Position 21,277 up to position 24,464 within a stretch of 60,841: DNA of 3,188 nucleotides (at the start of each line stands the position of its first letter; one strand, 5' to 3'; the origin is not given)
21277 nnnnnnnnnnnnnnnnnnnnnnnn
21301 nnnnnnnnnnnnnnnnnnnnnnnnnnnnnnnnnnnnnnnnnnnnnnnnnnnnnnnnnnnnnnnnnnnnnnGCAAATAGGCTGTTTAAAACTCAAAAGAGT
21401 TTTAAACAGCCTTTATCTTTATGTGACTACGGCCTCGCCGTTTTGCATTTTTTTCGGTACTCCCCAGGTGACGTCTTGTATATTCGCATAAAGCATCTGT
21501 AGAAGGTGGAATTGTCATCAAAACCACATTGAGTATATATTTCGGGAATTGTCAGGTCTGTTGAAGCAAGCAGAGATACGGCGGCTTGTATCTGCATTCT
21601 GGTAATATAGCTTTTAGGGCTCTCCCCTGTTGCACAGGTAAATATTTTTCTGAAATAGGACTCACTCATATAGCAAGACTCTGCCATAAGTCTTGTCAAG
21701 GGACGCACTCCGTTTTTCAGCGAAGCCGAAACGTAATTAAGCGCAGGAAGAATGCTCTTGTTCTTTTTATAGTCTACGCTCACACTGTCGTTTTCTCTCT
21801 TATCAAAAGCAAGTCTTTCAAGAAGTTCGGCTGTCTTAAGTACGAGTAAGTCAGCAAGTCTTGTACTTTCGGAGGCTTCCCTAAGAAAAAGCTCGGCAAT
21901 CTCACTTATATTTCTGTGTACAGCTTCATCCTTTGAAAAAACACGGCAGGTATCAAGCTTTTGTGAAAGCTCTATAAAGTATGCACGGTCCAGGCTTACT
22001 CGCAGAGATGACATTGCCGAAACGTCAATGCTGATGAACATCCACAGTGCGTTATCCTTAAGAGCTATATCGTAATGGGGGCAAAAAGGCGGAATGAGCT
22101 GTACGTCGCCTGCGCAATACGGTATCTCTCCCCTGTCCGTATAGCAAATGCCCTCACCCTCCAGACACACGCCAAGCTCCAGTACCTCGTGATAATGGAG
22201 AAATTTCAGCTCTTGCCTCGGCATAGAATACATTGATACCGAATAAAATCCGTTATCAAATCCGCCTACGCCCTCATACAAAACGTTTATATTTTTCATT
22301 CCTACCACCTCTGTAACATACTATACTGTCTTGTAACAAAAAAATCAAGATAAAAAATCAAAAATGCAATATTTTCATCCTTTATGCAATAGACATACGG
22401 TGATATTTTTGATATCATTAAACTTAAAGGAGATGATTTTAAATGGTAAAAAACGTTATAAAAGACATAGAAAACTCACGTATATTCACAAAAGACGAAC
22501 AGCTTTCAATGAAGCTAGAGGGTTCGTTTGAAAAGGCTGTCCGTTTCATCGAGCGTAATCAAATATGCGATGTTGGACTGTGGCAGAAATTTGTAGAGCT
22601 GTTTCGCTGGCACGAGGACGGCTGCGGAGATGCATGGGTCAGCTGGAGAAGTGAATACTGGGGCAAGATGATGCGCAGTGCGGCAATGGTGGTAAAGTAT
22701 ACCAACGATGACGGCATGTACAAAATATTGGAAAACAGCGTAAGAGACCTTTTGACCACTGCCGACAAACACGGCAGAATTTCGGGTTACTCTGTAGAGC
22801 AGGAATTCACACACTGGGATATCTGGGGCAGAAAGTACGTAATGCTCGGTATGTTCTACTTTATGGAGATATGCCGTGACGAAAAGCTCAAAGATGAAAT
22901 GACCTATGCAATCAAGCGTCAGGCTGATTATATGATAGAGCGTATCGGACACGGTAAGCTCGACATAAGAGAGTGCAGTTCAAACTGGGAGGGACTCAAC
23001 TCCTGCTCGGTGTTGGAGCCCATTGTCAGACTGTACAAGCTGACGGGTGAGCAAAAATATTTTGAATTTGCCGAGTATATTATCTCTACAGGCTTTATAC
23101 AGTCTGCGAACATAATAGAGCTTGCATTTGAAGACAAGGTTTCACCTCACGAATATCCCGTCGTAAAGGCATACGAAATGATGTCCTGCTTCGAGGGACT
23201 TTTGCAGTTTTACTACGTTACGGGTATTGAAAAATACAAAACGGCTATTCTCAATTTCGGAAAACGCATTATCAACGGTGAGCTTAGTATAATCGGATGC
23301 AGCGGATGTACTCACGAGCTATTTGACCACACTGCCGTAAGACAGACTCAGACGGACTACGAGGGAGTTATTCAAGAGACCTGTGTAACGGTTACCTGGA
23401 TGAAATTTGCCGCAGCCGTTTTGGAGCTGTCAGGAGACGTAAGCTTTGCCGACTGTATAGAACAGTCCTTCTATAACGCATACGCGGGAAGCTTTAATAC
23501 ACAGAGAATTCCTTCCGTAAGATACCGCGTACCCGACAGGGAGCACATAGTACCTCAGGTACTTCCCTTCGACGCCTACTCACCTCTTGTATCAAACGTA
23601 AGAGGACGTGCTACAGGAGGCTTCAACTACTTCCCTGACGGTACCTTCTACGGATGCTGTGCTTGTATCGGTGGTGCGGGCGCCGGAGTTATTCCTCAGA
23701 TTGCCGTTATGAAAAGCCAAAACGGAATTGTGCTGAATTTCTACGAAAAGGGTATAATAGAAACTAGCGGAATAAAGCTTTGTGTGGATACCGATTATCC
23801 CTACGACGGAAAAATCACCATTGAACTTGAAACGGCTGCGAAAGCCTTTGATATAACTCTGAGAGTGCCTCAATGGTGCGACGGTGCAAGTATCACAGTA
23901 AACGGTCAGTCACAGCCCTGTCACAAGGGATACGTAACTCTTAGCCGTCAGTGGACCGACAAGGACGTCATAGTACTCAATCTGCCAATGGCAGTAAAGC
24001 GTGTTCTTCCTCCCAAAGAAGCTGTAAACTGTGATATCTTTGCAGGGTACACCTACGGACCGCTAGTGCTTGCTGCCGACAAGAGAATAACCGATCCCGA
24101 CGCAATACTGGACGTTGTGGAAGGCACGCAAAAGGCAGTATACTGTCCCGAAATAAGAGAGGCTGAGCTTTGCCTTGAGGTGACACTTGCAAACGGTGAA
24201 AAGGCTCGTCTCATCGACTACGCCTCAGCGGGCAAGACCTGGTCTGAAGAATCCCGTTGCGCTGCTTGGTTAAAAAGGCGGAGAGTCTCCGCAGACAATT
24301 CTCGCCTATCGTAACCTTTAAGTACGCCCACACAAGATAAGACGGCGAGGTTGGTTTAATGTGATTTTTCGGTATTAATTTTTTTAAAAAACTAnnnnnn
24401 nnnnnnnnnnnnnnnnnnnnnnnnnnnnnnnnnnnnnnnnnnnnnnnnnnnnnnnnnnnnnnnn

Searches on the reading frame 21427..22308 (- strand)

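Call 40: search_protein_families(library=pfam, proteins=[window:21427-22308:-])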
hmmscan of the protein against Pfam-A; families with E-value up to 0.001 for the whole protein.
window:21427-22308:- (293 aa): 4 families
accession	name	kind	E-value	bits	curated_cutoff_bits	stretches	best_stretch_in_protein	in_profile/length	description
PF12833.13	HTH_18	-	1.2e-20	74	33.6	1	209-286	2-79/80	Helix-turn-helix domain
PF00165.29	HTH_AraC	-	4.1e-13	49.5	26.6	2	248-286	2-42/42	Bacterial regulatory helix-turn-helix proteins, AraC family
PF07883.17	Cupin_2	-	3e-06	27.3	27.2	1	37-82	13-58/70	Cupin domain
PF02311.25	AraC_binding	-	1.9e-05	24.9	21.1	1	37-152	18-127/135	AraC-like ligand binding domain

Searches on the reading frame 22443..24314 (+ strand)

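Call 12: search_protein_families(library=pfam, proteins=[window:22443-24314:+])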
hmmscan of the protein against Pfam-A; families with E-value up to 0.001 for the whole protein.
window:22443-24314:+ (623 aa): 2 families
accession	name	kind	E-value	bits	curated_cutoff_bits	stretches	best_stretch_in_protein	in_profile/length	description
PF07944.18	Beta-AFase-like_GH127_cat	-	3.4e-25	89.3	24.9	1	65-361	52-338/376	Beta-L-arabinofuranosidase, GH127 catalytic domain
PF20736.2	Glyco_hydro127M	-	2.4e-18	66.5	24.2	1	429-516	2-95/95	Beta-L-arabinofuranosidase, GH127 middle domain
